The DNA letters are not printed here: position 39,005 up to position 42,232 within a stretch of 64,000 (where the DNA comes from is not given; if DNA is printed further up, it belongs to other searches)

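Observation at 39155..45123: Two giant YfhO-like proteins flanking a GtrA-sized 4-TM protein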

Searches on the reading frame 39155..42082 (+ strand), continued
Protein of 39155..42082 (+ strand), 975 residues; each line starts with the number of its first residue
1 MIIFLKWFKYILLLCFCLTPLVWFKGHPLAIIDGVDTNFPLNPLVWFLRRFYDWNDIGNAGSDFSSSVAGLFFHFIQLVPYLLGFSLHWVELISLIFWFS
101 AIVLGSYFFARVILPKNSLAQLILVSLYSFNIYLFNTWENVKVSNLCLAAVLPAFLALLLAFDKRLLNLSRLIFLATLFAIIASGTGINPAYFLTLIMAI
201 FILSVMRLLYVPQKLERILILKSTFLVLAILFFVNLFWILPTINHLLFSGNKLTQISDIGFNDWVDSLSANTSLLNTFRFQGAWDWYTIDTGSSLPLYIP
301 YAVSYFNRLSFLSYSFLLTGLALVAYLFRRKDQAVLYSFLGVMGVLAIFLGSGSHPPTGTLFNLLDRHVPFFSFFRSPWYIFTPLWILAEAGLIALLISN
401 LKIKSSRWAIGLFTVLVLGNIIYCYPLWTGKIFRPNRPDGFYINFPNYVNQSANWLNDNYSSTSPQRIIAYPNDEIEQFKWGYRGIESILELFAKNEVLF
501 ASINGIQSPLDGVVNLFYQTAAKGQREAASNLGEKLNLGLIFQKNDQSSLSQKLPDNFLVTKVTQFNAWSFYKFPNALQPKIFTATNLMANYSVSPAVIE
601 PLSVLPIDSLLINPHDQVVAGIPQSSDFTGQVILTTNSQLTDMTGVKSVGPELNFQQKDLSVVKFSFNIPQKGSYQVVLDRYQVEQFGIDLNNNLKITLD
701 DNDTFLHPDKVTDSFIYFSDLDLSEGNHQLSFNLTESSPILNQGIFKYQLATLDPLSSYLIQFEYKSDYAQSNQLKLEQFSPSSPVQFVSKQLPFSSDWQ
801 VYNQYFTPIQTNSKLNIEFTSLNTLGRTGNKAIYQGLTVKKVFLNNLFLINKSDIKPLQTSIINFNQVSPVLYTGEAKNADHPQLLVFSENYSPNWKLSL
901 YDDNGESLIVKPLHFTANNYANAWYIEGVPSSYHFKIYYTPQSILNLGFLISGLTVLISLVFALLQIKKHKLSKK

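Call 64: find_related_loci(query=A2, collection=genome_contigs, flank=9000)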
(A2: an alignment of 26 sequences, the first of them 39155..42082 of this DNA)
Query A2 (975 aa) in genome_contigs; peptide patterns used: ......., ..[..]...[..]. (x = any residue, [..] = any of these).
99 stretches matched a pattern; 37 encode a relative of the query (tblastn E <= 1e-3); 34 distinct loci.
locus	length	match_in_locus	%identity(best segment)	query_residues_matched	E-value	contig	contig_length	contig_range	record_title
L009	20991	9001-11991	41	19-971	0e+0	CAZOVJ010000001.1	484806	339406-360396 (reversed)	MAG TPA_asm: uncultured Gammaproteobacteria bacterium isolate SRP068000_co4_46 genome assembly, contig: NODE_3_length_48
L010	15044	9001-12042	41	5-971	0e+0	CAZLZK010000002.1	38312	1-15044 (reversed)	MAG TPA_asm: uncultured Gammaproteobacteria bacterium isolate SRP269290_co1_809 genome assembly, contig: NODE_1105_lengt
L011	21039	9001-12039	39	6-971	0e+0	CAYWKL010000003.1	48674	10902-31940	MAG TPA_asm: uncultured Gammaproteobacteria bacterium isolate binchicken_co38_1283 genome assembly, contig: NODE_1584_le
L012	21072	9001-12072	39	1-975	0e+0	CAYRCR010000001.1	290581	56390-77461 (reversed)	MAG TPA_asm: uncultured Gammaproteobacteria bacterium isolate SRP050083_co1_366 genome assembly, contig: NODE_3_length_2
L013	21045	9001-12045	42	6-975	0e+0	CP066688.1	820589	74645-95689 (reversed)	MAG: Candidatus Daviesbacteria bacterium isolate NC_groundwater_497_Ag_S-0.1um_39_22 chromosome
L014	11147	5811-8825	41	13-974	0e+0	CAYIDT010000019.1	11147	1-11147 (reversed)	MAG TPA_asm: uncultured Gammaproteobacteria bacterium isolate ERP119705_co1_249 genome assembly, contig: NODE_7955_lengt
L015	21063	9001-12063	40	7-971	0e+0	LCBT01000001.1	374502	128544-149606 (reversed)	MAG: Candidatus Daviesbacteria bacterium GW2011_GWA1_41_61 UU73_C0001, whole genome shotgun sequence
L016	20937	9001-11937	40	11-971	0e+0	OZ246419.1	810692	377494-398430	MAG: uncultured Gammaproteobacteria bacterium isolate binchicken_co84_156 genome assembly, chromosome: 1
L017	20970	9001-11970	38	11-968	0e+0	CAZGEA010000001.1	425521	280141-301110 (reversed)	MAG TPA_asm: uncultured Gammaproteobacteria bacterium isolate SRP286056_co1_758 genome assembly, contig: NODE_3_length_4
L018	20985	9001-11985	39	4-964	0e+0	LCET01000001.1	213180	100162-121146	MAG: Candidatus Woesebacteria bacterium GW2011_GWC1_42_9 UV51_C0001, whole genome shotgun sequence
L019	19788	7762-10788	38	4-969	0e+0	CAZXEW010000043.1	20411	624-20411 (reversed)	MAG TPA_asm: uncultured Gammaproteobacteria bacterium isolate binchicken_co203_146 genome assembly, contig: k141_1641103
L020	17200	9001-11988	40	6-952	0e+0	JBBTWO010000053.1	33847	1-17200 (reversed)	MAG: Patescibacteria group bacterium isolate H41-bin046_1 H41_bin046_1_000000000053, whole genome shotgun sequence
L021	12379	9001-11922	37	10-970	1e-179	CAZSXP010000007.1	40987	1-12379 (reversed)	MAG TPA_asm: uncultured Gammaproteobacteria bacterium isolate SRP062349_co2_93 genome assembly, contig: NODE_563_length_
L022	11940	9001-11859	36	8-971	6e-178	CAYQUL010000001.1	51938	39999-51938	MAG TPA_asm: uncultured Gammaproteobacteria bacterium isolate SRP342105_co1_495 genome assembly, contig: NODE_803_length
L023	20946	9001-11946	36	11-975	1e-175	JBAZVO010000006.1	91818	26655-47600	MAG: Candidatus Woesearchaeota archaeon isolate SO_2017_GW1_254 NODE_1551_length_91818_cov_7.621184_OW334_2017, whole ge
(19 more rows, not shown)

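Call 79: list_cluster_members(proteins=[P0001, P0121, P0134])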
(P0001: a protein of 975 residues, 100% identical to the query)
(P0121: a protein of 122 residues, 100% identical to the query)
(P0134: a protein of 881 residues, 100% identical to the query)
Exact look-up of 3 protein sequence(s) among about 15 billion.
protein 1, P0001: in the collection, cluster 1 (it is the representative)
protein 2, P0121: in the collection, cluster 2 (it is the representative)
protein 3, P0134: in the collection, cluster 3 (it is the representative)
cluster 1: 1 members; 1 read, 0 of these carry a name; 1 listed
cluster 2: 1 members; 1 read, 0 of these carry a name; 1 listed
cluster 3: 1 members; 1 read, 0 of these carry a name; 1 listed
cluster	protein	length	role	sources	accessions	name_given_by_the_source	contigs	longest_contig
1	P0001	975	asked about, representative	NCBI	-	-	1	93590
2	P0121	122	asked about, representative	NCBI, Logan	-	-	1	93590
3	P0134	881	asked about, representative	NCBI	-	-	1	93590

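Call 81: find_encoding_contigs(protein=P0001, flank=500, max_places=2)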
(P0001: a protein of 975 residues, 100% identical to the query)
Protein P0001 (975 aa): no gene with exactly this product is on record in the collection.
